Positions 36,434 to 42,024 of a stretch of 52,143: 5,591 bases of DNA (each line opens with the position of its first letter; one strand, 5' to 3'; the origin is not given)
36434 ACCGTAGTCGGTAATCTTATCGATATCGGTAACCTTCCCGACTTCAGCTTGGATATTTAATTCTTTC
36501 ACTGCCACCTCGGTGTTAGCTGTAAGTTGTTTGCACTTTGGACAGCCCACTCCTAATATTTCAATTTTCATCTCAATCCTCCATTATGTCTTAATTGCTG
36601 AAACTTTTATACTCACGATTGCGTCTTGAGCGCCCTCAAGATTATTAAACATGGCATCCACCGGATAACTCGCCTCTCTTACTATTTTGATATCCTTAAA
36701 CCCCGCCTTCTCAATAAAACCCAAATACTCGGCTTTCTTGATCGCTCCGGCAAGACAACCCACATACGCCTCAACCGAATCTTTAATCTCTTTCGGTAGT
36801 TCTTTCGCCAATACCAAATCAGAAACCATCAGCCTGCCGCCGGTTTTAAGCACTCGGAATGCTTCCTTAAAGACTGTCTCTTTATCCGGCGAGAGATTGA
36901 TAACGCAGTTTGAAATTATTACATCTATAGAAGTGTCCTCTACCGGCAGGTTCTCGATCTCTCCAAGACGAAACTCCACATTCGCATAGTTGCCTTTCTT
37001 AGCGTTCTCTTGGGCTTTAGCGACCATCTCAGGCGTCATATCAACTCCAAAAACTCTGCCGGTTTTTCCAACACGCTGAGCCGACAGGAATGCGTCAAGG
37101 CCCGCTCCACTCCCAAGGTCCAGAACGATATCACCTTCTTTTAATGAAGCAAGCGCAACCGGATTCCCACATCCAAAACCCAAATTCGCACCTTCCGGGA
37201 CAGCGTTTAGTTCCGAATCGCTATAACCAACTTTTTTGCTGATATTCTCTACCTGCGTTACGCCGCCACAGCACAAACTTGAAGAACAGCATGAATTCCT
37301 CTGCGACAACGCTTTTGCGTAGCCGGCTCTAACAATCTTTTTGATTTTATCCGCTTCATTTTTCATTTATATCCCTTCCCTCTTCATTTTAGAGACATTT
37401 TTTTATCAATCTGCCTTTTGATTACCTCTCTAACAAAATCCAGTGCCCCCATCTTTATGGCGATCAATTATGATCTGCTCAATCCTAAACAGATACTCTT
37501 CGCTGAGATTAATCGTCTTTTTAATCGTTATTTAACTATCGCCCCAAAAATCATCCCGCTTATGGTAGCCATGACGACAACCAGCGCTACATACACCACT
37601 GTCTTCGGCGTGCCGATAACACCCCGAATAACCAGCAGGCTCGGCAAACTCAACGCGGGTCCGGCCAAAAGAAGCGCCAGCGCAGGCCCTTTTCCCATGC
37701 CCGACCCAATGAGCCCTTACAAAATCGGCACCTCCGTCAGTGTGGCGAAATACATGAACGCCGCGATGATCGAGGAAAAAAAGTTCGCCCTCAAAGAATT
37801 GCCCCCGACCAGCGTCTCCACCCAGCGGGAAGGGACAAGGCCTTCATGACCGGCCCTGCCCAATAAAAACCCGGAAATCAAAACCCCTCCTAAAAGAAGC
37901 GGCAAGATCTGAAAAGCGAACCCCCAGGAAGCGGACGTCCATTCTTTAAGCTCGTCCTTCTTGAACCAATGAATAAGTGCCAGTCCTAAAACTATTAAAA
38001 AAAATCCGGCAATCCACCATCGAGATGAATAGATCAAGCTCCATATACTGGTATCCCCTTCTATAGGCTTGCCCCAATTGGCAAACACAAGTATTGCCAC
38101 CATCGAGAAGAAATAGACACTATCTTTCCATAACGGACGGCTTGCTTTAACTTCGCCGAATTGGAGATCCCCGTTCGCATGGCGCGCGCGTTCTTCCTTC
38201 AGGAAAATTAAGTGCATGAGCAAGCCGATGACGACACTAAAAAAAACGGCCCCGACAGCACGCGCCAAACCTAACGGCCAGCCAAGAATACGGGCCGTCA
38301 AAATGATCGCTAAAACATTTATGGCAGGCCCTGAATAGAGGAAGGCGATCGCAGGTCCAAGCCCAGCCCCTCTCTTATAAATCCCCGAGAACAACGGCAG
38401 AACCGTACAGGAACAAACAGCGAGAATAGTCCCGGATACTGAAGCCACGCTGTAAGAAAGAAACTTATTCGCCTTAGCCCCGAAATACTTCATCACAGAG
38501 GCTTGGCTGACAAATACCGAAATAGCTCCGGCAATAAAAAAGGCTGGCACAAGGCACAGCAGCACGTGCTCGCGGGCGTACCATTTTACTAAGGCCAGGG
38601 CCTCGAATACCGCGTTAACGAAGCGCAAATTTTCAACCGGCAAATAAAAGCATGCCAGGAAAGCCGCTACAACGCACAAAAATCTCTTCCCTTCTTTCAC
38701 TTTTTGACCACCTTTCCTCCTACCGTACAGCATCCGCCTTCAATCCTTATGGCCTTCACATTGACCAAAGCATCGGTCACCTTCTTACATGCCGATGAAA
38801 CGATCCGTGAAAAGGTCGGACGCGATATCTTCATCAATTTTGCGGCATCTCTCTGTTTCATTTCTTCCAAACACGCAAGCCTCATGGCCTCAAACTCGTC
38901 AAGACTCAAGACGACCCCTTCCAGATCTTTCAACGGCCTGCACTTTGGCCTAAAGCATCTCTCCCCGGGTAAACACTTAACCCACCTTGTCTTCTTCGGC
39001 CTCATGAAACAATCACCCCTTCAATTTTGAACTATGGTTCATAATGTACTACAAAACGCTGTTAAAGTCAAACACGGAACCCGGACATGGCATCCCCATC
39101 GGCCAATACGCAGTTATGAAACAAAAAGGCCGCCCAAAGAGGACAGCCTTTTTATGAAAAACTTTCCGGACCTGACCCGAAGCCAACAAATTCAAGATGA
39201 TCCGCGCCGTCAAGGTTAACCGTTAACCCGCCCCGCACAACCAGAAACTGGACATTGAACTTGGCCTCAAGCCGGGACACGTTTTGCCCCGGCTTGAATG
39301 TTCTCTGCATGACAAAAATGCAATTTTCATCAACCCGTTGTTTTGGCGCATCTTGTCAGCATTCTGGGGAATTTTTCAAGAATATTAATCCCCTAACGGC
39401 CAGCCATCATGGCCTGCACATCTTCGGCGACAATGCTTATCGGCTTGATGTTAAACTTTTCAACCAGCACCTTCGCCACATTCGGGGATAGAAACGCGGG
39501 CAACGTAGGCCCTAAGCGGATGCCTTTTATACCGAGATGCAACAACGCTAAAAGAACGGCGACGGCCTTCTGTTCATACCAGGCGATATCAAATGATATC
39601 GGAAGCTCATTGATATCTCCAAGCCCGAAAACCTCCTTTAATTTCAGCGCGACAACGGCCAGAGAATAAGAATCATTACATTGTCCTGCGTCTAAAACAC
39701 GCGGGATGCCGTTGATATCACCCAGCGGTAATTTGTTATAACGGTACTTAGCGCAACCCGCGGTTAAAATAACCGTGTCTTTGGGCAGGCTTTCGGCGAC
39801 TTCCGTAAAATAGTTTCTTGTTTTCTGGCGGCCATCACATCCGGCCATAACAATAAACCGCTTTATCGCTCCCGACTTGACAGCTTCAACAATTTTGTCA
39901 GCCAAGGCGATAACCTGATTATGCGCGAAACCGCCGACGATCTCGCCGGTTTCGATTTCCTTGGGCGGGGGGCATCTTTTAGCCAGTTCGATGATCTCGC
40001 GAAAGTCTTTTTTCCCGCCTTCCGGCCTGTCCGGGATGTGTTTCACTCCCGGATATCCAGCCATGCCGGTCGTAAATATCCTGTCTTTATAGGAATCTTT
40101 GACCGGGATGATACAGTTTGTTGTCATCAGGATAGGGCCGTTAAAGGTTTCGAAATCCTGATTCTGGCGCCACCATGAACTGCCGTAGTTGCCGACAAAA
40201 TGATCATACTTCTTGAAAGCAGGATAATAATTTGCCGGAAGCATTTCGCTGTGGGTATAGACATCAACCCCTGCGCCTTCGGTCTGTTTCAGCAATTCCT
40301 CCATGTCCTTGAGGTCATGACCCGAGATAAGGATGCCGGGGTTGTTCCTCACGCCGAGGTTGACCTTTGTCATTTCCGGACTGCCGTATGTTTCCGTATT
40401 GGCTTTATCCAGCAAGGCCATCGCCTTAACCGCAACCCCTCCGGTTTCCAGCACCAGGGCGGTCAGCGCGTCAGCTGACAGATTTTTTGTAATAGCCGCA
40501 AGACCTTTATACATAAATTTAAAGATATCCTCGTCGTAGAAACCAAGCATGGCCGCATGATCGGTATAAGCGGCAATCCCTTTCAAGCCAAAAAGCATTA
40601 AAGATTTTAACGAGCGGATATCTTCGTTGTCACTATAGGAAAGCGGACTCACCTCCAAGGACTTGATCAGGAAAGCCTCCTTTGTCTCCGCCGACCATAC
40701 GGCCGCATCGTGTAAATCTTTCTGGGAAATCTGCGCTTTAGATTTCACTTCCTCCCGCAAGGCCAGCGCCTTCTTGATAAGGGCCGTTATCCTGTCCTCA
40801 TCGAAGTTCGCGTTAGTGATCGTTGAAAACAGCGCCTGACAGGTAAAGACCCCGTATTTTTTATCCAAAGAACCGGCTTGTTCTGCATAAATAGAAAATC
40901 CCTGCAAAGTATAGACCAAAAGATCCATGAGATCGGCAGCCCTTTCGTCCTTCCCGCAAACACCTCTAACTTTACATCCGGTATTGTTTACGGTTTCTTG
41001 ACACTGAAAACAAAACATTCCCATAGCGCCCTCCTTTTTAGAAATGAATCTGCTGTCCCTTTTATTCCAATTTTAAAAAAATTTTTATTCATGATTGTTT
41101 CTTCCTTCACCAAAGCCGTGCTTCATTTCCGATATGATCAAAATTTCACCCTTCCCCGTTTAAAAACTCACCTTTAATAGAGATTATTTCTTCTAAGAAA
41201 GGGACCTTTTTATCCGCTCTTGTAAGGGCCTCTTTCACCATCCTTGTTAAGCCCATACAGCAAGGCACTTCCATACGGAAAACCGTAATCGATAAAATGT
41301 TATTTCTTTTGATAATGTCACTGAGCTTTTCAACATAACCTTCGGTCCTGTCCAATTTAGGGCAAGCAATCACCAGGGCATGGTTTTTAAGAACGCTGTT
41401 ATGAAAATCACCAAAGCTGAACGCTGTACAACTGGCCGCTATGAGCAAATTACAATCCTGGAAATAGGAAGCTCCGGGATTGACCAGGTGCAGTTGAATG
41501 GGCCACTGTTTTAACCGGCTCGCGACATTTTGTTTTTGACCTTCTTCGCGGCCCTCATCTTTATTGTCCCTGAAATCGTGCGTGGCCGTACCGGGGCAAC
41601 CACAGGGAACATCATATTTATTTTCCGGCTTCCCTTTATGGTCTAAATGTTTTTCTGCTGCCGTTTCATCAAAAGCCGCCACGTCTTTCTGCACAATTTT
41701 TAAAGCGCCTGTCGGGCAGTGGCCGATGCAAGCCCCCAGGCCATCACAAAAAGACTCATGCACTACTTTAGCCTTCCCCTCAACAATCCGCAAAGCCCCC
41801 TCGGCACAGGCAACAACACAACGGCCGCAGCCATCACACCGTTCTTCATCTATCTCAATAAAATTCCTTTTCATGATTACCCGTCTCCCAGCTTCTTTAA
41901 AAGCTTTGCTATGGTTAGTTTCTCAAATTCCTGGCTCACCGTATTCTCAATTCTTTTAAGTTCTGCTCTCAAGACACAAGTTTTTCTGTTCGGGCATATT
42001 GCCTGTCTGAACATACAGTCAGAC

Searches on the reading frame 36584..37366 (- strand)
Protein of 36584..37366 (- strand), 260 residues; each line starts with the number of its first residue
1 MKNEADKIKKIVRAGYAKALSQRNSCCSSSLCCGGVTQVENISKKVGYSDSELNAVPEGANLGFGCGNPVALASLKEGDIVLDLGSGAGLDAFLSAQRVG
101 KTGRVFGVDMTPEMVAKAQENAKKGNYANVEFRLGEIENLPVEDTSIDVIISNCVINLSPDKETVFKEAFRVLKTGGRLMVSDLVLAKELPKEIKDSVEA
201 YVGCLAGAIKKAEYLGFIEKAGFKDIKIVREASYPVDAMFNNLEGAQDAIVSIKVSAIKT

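Call 10: search_protein_families(library=pfam, proteins=[window:36584-37366:-])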
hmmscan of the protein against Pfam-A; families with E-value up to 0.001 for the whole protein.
window:36584-37366:- (260 aa): 15 families
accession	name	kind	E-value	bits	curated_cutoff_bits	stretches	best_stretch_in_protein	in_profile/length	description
PF13847.12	Methyltransf_31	-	3.9e-41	140.5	27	1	76-222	2-145/145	Methyltransferase domain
PF13649.12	Methyltransf_25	-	6.8e-23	81.6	27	1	81-177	1-97/97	Methyltransferase domain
PF08241.18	Methyltransf_11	-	2.2e-22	79.9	21.2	1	82-180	1-94/95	Methyltransferase domain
PF01209.24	Ubie_methyltran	-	7.8e-20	71.7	20.1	1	74-183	44-153/233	ubiE/COQ5 methyltransferase family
PF08242.18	Methyltransf_12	-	9.3e-13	49.2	30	1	82-179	1-98/98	Methyltransferase domain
PF01135.25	PCMT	-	3.6e-11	43.7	20.3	1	72-181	68-171/210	Protein-L-isoaspartate(D-aspartate) O-methyltransferase (PCMT)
PF13489.12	Methyltransf_23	-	2.4e-09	37.6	27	1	72-184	17-119/164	Methyltransferase domain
PF06325.19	PrmA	-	7.6e-09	35.9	22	1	75-189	159-266/296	Ribosomal protein L11 methyltransferase (PrmA)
PF05175.20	MTS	-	2.3e-08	34.3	23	1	78-181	32-138/170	Methyltransferase small domain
PF05148.21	Methyltransf_8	-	5.1e-06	27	27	1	136-184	112-159/219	Hypothetical methyltransferase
PF01170.24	UPF0020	-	3.6e-05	24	22.3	1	101-153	75-128/197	RMKL-like, methyltransferase domain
PF20922.3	Anamorsin_N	-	7.5e-05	22.9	27.1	1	112-189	14-95/163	Anamorsin, N-terminal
PF13679.12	Methyltransf_32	-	0.00017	22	27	1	78-149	26-104/143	Methyltransferase domain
PF02353.26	CMAS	-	0.00018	21.3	27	1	73-188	58-171/273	Mycolic acid cyclopropane synthetase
PF01728.25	FtsJ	-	0.00058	20.3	24.1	1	75-163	19-108/181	FtsJ-like methyltransferase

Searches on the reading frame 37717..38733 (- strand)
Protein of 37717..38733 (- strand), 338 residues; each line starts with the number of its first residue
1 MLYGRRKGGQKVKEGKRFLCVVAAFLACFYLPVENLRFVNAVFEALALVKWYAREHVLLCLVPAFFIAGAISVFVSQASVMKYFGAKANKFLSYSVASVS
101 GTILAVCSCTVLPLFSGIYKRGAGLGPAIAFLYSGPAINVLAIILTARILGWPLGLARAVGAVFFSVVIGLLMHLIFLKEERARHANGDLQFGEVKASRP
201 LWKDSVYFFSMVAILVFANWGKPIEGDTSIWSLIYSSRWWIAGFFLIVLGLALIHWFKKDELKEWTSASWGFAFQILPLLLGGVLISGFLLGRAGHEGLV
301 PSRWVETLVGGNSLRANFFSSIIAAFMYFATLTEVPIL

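Call 10: search_protein_families(library=pfam, proteins=[window:37717-38733:-])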
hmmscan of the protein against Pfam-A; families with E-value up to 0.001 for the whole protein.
window:37717-38733:- (338 aa): 1 family
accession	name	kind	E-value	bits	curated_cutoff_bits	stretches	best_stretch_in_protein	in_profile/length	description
PF03773.19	ArsP_1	-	1.6e-56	192.1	32.3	1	50-337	9-233/294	Predicted permease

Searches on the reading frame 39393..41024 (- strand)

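Call 10: search_protein_families(library=pfam, proteins=[window:39393-41024:-])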
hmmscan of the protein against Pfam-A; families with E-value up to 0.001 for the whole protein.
window:39393-41024:- (543 aa): 1 family
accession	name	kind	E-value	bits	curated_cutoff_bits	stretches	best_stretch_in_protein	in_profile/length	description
PF03063.25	Prismane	-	3.9e-176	587.1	27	1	3-536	1-512/513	Prismane/CO dehydrogenase family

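Call 80: search_protein_families(library=ncbifam, proteins=[window:39393-41024:-], max_evalue=0.00001)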
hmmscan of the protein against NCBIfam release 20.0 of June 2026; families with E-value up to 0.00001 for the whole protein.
window:39393-41024:- (543 aa): 3 families
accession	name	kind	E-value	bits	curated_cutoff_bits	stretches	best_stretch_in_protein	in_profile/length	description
NF003658.0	PRK05290.1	equivalog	8e-254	843.3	367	1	3-541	1-545/546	hydroxylamine reductase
TIGR01703.1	hybrid_clust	equivalog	1.4e-229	762.9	360.8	1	3-539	1-521/522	hydroxylamine reductase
TIGR01702.1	CO_DH_cata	equivalog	4.2e-10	38.4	478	1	299-523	326-586/621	anaerobic carbon-monoxide dehydrogenase catalytic subunit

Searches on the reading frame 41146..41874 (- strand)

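Call 10: search_protein_families(library=pfam, proteins=[window:41146-41874:-])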
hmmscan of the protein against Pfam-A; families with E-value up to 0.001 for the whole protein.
window:41146-41874:- (242 aa): 9 families
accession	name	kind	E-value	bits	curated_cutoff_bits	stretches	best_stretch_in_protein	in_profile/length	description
PF00037.32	Fer4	-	1.7e-10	40.7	21.1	2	6-27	1-22/24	4Fe-4S binding domain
PF12837.12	Fer4_6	-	9.1e-09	35.3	25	1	5-28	1-24/24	4Fe-4S binding domain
PF13237.11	Fer4_10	-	9.5e-09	35.5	25.5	1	6-54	2-53/53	4Fe-4S dicluster domain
PF12838.12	Fer4_7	-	1e-08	35.9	27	1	12-57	1-52/52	4Fe-4S dicluster domain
PF14697.11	Fer4_21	-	5.8e-07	30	35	1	7-58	2-57/59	4Fe-4S dicluster domain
PF13187.11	Fer4_9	-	1.5e-06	28.5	27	1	12-57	1-51/52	4Fe-4S dicluster domain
PF25160.1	LdpA_Fe-S-bd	-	3e-05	24.1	27.6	0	7-27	22-42/49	LdpA Fe-S cluster-binding domain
PF13484.11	Fer4_16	-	5.1e-05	24.4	30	0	12-31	1-20/66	4Fe-4S double cluster binding domain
PF12797.12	Fer4_2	-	6.6e-05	23.1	24.5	1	6-24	3-21/22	4Fe-4S binding domain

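Call 80: search_protein_families(library=ncbifam, proteins=[window:41146-41874:-], max_evalue=0.00001)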
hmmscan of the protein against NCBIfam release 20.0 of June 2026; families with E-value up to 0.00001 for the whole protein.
window:41146-41874:- (242 aa): 28 families (the best 25 are shown)
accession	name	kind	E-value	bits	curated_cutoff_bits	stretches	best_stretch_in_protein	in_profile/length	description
NF040864.1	HgcB_ferredoxin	equivalog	4.7e-10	39.2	99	1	6-61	9-64/93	mercury methylation ferredoxin HgcB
TIGR02179.1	PorD_KorD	subfamily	1.7e-09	37.7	60.05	1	8-63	22-77/78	2-oxoacid:acceptor oxidoreductase, delta subunit, pyruvate/2-ketoisovalerate family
NF043069.1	T4HPD_activ_SAM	equivalog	1.1e-08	34.8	425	1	6-66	46-105/299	trans-4-hydroxy-L-proline dehydratase activase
TIGR01944.1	rnfB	subfamily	6.9e-08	32.3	68.7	1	4-64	106-166/190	RnfABCDGE type electron transport complex subunit B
NF009451.0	PRK12809.1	equivalog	1.8e-07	29.8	1154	1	4-63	78-139/639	formate-dependent uric acid utilization protein YgfT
NF043039.1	HgcAB_like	equivalog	2.7e-07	30.5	285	1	4-58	293-349/350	HgcAB-like fusion protein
NF040770.1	hetero_SS_HdrA2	exception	2.9e-07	29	1100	1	7-62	573-627/777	CoB-CoM heterodisulfide reductase HdrA2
NF007658.0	PRK10330.1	equivalog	3.5e-07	29.9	260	0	3-32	79-108/181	electron transport protein HydN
NF038196.1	ferrodoxin_EFR1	subfamily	4.5e-07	30.1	75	1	8-63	182-234/242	EFR1 family ferrodoxin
TIGR02700.1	flavo_MJ0208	hypoth_equivalog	5.7e-07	29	251.35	1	7-59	144-195/234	dihydromethanopterin reductase (acceptor)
NF007382.0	PRK09898.1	equivalog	7e-07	29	213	1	4-62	147-202/208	ferredoxin-like protein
TIGR02912.1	sulfite_red_C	equivalog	7.3e-07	28.5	324.1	1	8-60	166-220/314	sulfite reductase subunit C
NF007205.0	PRK09626.1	equivalog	8.2e-07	29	93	1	7-87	13-100/105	2-oxoglutarate-acceptor oxidoreductase subunit OorD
NF040684.1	PorD_Arch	equivalog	8.3e-07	29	120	1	8-62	29-83/85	pyruvate synthase subunit PorD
NF005506.0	PRK07118.1-5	equivalog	8.7e-07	28.6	388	0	4-36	163-195/279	Fe-S cluster domain-containing protein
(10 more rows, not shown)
